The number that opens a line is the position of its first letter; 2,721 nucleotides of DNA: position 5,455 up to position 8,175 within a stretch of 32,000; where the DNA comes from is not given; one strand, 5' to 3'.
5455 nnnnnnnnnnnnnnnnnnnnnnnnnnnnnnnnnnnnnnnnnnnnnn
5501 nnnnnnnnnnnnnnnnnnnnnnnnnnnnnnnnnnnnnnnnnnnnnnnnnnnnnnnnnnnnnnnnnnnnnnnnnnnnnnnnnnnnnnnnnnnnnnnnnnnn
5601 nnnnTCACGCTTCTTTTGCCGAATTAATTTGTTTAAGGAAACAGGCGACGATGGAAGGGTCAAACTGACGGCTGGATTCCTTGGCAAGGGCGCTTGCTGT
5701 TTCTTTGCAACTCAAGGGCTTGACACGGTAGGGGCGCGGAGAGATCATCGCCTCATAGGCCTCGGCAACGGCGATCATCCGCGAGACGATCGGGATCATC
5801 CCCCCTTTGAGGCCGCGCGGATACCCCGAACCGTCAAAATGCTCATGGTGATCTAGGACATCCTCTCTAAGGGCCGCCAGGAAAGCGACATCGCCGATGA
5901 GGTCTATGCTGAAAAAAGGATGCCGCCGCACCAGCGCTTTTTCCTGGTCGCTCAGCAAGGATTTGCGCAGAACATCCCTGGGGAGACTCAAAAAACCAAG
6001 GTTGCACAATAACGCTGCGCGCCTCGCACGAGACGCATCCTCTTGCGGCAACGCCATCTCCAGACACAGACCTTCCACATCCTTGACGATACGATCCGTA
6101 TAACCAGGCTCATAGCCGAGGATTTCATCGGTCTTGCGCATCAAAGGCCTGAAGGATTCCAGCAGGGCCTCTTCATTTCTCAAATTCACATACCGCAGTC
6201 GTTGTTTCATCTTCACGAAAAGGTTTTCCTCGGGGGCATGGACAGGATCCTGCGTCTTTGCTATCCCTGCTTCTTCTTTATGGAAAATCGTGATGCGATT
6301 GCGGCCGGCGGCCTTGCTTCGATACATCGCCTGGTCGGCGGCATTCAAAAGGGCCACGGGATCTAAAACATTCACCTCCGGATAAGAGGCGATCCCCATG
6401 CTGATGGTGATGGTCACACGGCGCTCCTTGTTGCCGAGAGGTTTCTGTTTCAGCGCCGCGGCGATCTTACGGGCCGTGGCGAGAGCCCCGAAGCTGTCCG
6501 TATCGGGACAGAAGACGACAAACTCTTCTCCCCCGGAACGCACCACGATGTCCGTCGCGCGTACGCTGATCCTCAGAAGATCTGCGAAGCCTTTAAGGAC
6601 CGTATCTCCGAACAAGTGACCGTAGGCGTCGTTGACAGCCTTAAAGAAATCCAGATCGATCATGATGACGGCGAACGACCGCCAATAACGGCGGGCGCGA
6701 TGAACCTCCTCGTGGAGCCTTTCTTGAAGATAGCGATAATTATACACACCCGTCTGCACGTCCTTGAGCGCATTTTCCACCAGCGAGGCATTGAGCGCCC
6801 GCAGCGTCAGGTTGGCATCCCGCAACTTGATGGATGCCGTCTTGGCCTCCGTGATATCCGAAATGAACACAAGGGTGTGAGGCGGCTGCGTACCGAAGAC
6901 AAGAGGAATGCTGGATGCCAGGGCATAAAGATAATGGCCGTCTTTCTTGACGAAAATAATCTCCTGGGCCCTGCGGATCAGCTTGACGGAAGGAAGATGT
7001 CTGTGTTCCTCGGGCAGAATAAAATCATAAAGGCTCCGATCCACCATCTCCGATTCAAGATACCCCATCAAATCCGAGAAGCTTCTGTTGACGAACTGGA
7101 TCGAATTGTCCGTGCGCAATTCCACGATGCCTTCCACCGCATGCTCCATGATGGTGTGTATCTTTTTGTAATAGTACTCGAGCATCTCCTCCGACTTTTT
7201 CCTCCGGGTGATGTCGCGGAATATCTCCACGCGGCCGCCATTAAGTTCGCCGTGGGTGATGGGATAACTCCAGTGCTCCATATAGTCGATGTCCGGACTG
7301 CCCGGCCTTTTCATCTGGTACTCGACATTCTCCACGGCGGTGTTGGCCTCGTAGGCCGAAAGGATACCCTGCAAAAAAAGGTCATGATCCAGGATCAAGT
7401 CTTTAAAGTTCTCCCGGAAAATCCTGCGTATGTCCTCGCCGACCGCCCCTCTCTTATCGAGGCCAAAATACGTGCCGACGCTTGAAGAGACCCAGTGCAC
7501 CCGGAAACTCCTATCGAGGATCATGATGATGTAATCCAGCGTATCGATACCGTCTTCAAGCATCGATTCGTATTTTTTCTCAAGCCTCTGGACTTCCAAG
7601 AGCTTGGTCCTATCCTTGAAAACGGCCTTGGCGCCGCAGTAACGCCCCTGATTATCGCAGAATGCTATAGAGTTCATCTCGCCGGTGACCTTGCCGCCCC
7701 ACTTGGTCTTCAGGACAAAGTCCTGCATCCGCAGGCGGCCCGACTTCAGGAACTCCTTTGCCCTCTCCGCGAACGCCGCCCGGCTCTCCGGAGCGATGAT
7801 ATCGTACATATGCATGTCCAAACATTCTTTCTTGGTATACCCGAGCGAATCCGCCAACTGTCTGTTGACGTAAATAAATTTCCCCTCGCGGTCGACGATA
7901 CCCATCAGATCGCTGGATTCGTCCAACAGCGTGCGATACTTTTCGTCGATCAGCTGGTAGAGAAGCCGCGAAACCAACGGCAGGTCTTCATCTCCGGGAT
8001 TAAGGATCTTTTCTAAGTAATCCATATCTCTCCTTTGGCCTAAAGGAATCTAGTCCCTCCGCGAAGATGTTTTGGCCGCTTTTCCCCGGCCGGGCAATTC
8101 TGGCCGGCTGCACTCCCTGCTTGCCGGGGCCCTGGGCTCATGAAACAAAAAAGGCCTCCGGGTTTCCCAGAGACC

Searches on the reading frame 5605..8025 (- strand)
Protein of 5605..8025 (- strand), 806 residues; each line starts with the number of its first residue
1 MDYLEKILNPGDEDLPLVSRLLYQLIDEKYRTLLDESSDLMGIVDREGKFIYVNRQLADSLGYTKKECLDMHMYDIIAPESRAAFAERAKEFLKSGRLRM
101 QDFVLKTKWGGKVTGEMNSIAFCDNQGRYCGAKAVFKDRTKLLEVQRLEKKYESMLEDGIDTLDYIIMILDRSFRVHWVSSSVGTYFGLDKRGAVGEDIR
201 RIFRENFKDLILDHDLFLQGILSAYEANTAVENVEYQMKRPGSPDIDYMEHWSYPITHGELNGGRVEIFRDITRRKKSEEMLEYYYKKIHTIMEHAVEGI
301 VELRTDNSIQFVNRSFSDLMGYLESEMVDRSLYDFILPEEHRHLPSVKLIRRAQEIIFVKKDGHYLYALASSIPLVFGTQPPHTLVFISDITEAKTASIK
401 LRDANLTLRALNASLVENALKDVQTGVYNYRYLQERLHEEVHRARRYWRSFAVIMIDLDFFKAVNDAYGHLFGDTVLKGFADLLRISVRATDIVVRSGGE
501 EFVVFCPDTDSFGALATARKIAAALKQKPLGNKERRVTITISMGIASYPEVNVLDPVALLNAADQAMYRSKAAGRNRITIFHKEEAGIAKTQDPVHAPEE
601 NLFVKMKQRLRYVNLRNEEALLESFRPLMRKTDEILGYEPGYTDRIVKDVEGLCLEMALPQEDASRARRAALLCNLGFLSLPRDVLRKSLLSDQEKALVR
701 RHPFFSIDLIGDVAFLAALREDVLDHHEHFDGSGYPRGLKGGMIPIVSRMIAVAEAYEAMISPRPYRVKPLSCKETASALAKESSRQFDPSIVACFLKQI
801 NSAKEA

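Call 15: search_protein_families(library=pfam, proteins=[window:5605-8025:-])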
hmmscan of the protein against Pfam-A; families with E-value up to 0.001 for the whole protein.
window:5605-8025:- (806 aa): 7 families
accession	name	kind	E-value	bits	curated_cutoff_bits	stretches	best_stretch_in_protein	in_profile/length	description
PF00990.26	GGDEF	-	2.1e-42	145.1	23.8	1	420-577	2-161/161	Diguanylate cyclase, GGDEF domain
PF13487.12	HD_5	-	4.4e-30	105.1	27.2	1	642-792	17-170/170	HD domain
PF13426.13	PAS_9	-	3.8e-26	91.8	27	2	298-393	2-103/103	PAS domain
PF00989.32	PAS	-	1.5e-21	76.9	22.6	2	289-391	3-113/113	PAS fold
PF08448.16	PAS_4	-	5.6e-21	75.3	23.1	1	34-140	1-106/110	PAS fold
PF13188.13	PAS_8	-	1.5e-16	60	21.8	1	288-339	2-53/65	PAS domain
PF08447.18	PAS_3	-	8e-11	42.5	25.6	1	50-128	1-81/89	PAS fold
